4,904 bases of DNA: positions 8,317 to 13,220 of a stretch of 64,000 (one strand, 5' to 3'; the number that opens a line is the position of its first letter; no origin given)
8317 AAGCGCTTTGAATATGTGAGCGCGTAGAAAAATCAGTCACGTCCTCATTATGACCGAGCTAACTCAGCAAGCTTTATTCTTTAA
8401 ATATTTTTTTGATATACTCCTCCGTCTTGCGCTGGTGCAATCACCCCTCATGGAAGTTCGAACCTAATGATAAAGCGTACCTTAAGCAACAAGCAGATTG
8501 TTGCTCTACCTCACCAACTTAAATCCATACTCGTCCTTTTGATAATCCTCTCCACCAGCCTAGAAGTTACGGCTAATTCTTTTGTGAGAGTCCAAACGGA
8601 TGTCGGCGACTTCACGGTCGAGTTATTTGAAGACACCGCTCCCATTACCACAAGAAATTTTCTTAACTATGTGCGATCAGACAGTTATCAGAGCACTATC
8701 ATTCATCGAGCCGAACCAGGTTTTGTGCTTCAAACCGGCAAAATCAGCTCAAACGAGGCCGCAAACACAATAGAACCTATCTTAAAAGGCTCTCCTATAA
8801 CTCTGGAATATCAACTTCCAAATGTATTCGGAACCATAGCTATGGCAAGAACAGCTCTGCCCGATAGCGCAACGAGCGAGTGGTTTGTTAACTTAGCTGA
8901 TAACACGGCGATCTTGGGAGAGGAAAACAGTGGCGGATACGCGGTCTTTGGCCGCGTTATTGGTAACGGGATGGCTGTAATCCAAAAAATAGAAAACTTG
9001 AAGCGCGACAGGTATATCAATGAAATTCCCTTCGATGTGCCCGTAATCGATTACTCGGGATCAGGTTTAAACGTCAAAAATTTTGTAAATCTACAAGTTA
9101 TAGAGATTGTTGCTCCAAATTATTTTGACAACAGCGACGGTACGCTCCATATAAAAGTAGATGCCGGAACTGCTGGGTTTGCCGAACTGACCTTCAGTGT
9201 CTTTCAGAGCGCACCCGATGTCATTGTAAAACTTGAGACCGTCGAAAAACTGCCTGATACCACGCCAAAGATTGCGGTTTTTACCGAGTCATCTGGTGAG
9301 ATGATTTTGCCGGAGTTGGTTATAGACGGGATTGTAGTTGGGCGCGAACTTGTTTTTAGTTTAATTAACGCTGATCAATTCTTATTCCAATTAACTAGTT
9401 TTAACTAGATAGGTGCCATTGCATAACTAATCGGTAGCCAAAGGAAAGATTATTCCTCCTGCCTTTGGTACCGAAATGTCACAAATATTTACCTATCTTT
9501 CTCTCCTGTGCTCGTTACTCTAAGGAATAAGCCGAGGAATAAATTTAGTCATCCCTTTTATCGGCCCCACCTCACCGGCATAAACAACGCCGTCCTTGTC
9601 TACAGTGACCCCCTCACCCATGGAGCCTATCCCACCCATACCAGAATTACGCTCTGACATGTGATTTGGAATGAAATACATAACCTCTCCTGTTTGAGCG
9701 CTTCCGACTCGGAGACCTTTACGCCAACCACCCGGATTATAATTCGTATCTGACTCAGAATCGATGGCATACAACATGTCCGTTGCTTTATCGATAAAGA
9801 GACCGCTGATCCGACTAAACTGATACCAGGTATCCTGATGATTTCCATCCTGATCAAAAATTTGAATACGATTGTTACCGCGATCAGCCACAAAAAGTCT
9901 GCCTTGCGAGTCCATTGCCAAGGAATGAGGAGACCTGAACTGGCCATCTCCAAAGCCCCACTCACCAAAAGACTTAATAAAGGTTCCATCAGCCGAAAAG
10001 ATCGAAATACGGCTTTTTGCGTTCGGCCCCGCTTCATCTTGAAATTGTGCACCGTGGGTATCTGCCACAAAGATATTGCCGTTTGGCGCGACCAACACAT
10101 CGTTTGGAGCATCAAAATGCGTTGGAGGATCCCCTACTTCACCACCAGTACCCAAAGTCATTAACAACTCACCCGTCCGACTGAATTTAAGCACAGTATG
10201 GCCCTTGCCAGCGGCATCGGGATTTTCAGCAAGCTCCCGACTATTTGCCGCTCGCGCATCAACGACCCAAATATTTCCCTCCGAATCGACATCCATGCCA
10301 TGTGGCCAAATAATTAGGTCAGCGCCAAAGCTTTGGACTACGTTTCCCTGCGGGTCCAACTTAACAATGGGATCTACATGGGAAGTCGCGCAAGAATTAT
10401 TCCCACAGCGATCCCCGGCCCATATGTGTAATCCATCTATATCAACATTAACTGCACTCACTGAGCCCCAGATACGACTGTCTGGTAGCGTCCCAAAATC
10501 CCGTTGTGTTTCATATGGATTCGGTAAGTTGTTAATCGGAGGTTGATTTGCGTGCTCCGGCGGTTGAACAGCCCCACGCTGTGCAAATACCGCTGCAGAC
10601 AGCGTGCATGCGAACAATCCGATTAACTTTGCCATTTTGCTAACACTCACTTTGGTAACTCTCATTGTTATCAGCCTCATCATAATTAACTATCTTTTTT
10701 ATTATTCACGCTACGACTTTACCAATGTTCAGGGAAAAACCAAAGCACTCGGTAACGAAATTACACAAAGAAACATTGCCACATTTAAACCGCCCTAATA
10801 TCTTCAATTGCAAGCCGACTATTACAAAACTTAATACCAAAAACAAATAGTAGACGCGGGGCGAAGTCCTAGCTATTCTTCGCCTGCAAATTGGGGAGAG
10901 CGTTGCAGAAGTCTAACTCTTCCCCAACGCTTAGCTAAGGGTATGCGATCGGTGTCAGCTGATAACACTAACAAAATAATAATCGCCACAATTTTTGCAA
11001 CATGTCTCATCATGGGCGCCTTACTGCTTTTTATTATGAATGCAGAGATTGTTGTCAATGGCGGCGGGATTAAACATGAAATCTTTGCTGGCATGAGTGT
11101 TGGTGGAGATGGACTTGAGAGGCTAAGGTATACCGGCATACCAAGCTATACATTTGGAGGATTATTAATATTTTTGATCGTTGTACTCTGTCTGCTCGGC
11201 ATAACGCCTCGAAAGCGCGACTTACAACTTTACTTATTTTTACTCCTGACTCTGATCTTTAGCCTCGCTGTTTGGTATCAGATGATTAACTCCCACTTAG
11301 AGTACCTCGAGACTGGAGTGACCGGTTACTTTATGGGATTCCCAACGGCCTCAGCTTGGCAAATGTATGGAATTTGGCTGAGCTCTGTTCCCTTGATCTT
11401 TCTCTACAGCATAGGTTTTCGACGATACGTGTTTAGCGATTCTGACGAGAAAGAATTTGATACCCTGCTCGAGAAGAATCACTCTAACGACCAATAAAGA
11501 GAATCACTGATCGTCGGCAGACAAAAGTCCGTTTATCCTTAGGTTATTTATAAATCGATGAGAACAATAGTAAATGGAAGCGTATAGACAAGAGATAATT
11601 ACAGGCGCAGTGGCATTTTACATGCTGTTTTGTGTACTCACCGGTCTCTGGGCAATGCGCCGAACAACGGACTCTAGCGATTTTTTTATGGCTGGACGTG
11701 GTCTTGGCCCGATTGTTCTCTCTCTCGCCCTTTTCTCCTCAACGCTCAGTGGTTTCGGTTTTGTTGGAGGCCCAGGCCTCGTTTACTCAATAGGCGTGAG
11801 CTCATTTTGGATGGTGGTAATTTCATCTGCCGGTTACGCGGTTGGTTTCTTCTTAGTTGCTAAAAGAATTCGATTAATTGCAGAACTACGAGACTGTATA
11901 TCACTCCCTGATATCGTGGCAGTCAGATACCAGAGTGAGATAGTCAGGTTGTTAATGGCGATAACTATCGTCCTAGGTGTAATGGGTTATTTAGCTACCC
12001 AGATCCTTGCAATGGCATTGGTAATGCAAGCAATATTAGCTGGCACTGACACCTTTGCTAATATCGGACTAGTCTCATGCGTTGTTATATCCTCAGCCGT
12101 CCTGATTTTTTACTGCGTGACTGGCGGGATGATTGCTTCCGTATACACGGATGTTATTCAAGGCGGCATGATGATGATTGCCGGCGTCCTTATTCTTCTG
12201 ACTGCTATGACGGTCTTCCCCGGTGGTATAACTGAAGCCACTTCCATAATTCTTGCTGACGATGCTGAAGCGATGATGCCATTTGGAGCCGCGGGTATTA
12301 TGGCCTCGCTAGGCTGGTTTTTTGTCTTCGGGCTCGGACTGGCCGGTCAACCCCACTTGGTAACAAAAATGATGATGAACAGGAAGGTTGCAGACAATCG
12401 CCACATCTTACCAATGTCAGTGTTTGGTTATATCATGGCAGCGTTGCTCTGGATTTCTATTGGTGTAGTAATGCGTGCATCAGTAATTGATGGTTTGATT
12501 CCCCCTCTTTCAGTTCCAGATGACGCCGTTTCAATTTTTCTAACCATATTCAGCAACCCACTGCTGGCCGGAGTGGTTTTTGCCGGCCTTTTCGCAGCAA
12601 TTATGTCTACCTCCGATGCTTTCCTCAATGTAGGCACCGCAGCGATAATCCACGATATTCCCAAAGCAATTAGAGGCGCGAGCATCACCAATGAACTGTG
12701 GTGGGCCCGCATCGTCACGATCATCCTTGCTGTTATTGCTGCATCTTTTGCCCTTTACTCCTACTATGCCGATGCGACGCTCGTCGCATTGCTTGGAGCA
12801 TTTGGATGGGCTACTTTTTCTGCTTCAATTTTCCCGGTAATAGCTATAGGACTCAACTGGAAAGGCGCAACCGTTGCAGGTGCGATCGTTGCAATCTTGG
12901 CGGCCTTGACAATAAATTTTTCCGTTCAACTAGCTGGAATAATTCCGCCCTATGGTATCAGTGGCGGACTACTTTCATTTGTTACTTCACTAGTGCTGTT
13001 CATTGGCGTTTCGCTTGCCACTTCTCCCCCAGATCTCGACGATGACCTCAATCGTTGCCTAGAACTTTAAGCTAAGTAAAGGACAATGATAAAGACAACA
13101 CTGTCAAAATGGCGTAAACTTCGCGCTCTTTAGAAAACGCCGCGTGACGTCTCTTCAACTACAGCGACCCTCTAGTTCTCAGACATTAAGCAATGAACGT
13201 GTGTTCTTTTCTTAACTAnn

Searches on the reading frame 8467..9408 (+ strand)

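Call 53: search_protein_families(library=pfam, proteins=[window:8467-9408:+], max_evalue=0.00001)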
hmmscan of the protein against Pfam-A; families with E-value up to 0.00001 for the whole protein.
window:8467-9408:+ (313 aa): 1 family
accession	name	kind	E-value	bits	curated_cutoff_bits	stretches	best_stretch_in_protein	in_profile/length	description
PF00160.26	Pro_isomerase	-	1.5e-33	116.7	21.7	1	39-185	1-145/159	Cyclophilin type peptidyl-prolyl cis-trans isomerase/CLD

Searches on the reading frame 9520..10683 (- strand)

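Call 53: search_protein_families(library=pfam, proteins=[window:9520-10683:-], max_evalue=0.00001)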
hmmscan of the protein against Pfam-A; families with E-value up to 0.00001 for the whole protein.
window:9520-10683:- (387 aa): 1 family
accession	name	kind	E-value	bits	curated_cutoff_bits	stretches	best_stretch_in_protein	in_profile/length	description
PF01436.27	NHL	-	9.5e-19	66.9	20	1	249-276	1-28/28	NHL repeat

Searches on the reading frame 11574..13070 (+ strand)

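Call 53: search_protein_families(library=pfam, proteins=[window:11574-13070:+], max_evalue=0.00001)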
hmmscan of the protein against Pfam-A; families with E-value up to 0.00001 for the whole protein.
window:11574-13070:+ (498 aa): 1 family
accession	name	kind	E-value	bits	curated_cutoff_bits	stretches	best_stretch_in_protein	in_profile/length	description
PF00474.23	SSF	-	2.5e-41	142.3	22.8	1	37-442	1-404/406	Sodium:solute symporter family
